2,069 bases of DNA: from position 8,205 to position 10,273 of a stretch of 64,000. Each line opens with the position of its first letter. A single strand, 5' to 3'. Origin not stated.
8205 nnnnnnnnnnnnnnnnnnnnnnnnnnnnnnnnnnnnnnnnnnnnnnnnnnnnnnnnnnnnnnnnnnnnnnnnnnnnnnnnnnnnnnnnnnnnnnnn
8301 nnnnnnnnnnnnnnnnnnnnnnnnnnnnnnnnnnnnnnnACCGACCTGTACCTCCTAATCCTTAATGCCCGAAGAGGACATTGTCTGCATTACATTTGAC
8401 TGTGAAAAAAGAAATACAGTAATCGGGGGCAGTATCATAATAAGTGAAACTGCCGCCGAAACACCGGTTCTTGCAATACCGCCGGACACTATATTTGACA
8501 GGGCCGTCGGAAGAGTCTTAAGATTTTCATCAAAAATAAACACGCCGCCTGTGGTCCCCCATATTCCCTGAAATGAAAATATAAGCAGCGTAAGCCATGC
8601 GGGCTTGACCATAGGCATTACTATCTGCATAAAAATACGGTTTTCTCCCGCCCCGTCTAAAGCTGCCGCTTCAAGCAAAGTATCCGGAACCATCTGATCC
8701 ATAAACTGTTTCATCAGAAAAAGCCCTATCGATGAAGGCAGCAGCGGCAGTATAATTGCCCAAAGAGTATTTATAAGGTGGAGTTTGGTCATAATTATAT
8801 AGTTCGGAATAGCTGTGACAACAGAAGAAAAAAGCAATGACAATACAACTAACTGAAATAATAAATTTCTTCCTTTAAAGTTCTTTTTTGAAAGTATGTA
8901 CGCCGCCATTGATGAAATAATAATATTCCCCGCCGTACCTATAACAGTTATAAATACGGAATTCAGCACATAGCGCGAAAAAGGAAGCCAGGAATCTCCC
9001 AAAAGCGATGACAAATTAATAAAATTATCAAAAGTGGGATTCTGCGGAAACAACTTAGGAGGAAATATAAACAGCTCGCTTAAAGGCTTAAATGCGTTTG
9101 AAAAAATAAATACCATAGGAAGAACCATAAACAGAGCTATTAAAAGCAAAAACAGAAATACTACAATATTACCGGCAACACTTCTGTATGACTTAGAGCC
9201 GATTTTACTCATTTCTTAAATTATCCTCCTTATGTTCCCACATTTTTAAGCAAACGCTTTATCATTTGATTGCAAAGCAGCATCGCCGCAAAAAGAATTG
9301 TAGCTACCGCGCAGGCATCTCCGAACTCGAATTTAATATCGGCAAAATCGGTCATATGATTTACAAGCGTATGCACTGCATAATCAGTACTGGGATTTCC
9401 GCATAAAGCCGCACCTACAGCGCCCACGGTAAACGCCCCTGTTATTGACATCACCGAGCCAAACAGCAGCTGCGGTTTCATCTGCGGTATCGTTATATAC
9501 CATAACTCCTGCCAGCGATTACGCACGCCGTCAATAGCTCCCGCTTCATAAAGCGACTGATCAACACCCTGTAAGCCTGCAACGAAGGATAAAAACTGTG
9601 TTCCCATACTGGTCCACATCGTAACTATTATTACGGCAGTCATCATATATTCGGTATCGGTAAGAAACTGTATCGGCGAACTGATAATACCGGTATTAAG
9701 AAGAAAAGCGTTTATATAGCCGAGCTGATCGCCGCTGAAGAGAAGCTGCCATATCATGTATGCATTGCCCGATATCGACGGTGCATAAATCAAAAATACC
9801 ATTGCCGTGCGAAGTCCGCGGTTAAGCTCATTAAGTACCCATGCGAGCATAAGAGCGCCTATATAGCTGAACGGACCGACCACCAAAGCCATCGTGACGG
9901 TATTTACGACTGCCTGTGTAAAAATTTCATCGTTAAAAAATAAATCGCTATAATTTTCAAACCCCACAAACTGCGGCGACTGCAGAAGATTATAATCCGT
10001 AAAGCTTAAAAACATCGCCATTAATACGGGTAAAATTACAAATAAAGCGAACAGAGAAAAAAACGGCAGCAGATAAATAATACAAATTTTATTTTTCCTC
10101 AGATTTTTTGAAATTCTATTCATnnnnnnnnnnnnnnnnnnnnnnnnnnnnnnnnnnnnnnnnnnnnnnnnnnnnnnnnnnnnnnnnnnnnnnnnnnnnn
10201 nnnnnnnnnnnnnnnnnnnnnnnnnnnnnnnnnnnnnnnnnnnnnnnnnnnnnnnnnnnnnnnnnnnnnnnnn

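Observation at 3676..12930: Conserved five-gene cassette of unknown role: giant SBP, two permeases, NHL-propeller/Yip1 membrane protein, DUF5696-like exported protein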

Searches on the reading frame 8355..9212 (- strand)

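Call 4: search_protein_families(library=pfam, proteins=[window:8355-9212:-], max_evalue=0.01)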
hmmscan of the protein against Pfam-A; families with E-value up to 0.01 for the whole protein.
window:8355-9212:- (285 aa): 1 family
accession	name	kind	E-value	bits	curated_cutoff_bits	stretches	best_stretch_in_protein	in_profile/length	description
PF00528.27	BPD_transp_1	-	4.6e-11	43.2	26.4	1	97-272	2-176/184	Binding-protein-dependent transport system inner membrane component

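Call 9: search_protein_families(library=ncbifam, proteins=[window:8355-9212:-], max_evalue=0.001)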
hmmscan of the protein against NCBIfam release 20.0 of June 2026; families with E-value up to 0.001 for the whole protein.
window:8355-9212:- (285 aa): 15 families
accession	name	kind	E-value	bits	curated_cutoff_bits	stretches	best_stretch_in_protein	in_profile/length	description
NF008210.0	PRK10973.1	equivalog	1.7e-25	90.3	297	1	19-277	13-275/281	sn-glycerol-3-phosphate ABC transporter permease UgpE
NF040932.1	ABC_arch_GlcU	equivalog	2e-21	76.9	340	1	17-270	4-256/272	glucose ABC transporter permease GlcU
NF008231.0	PRK10998.1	equivalog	3.1e-13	50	261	1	9-285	11-296/296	maltose ABC transporter permease MalG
TIGR02141.1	modB_ABC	equivalog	1.9e-07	30.9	182.6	1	85-261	3-196/208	molybdate ABC transporter permease subunit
TIGR00969.1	3a0106s02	subfamily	2.9e-07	30.2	240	1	85-276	66-270/272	sulfate ABC transporter permease subunit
NF007047.0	PRK09500.1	equivalog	5.2e-07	29.5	326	1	16-271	5-249/257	spermidine/putrescine ABC transporter permease PotC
TIGR01581.1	Mo_ABC_porter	hypoth_equivalog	4e-06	26.5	210.3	1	84-260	25-218/225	ABC transporter permease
NF006939.0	PRK09421.1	equivalog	5.1e-06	26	262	0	175-260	119-205/230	molybdate ABC transporter permease subunit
TIGR02140.1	permease_CysW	equivalog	9.3e-06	25.3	329.1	0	85-268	52-248/261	sulfate ABC transporter permease subunit CysW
NF007852.0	PRK10561.1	equivalog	9.6e-06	25.6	335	1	171-213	180-222/295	sn-glycerol-3-phosphate ABC transporter permease UgpA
NF008208.0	PRK10971.1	equivalog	1e-05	25.2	415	1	91-275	69-266/277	sulfate/thiosulfate ABC transporter permease CysT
NF043073.1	MMSYN1_0195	equivalog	8.9e-05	20.8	1250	1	71-209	50-187/1021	spermidine/putrescine ABC transporter permease/substrate-binding protein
TIGR02139.1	permease_CysT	equivalog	0.00013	21.6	246.1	1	85-279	55-262/265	sulfate ABC transporter permease subunit CysT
NF008232.0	PRK10999.1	equivalog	0.00029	19.7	392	1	173-214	399-440/520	maltose ABC transporter permease MalF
NF040839.1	tungstate_WtpB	equivalog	0.00059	19.5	340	1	82-269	46-243/251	tungstate ABC transporter permease WtpB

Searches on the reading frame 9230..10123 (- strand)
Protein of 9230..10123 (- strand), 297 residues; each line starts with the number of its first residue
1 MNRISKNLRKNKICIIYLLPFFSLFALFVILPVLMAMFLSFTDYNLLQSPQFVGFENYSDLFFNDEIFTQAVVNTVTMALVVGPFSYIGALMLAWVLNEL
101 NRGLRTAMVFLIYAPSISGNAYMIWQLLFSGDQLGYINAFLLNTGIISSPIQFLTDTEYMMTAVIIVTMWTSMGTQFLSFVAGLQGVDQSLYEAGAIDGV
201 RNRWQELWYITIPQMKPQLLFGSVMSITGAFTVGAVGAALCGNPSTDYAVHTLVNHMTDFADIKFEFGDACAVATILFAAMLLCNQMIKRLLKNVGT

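Call 4: search_protein_families(library=pfam, proteins=[window:9230-10123:-], max_evalue=0.01)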
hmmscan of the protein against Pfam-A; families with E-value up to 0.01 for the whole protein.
window:9230-10123:- (297 aa): 1 family
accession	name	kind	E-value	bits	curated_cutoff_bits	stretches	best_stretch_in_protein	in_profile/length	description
PF00528.27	BPD_transp_1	-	1.2e-12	48.4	26.4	1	91-283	6-166/184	Binding-protein-dependent transport system inner membrane component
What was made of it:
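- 9230..10123 (-): Inner permease PA (MalF/UgpA type). Pfam BPD_transp_1 (call 4).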

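Call 9: search_protein_families(library=ncbifam, proteins=[window:9230-10123:-], max_evalue=0.001)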
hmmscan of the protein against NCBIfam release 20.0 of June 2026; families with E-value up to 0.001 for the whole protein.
window:9230-10123:- (297 aa): 9 families
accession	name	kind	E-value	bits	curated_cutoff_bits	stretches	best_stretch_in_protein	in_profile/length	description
NF040931.1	ABC_arch_GlcT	equivalog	3.1e-19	69.7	360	1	24-279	7-258/278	glucose ABC transporter permease GlcT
NF007044.0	PRK09497.1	equivalog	3.1e-18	66.2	348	1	17-293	11-279/285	spermidine/putrescine ABC transporter permease PotB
NF007852.0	PRK10561.1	equivalog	1.4e-16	61.2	335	1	8-276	8-274/295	sn-glycerol-3-phosphate ABC transporter permease UgpA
NF007963.0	PRK10683.1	equivalog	1e-06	28.4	489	1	13-278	40-295/317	putrescine ABC transporter permease PotH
TIGR02140.1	permease_CysW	equivalog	1.1e-06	28.4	329.1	1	34-283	12-247/261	sulfate ABC transporter permease subunit CysW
NF008232.0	PRK10999.1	equivalog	4.5e-06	25.7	392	1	53-221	265-434/520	maltose ABC transporter permease MalF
TIGR00969.1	3a0106s02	subfamily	1.8e-05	24.3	240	1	27-284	29-262/272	sulfate ABC transporter permease subunit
NF008208.0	PRK10971.1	equivalog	6.8e-05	22.5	415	1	46-291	36-266/277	sulfate/thiosulfate ABC transporter permease CysT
NF043074.1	MMSYN1_0196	equivalog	0.00014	21.3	350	1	10-290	7-265/277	spermidine/putrescine ABC transporter permease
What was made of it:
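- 9230..10123 (-): NCBIfam hits GlcT/PotB/UgpA, all below cutoff (call 9).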
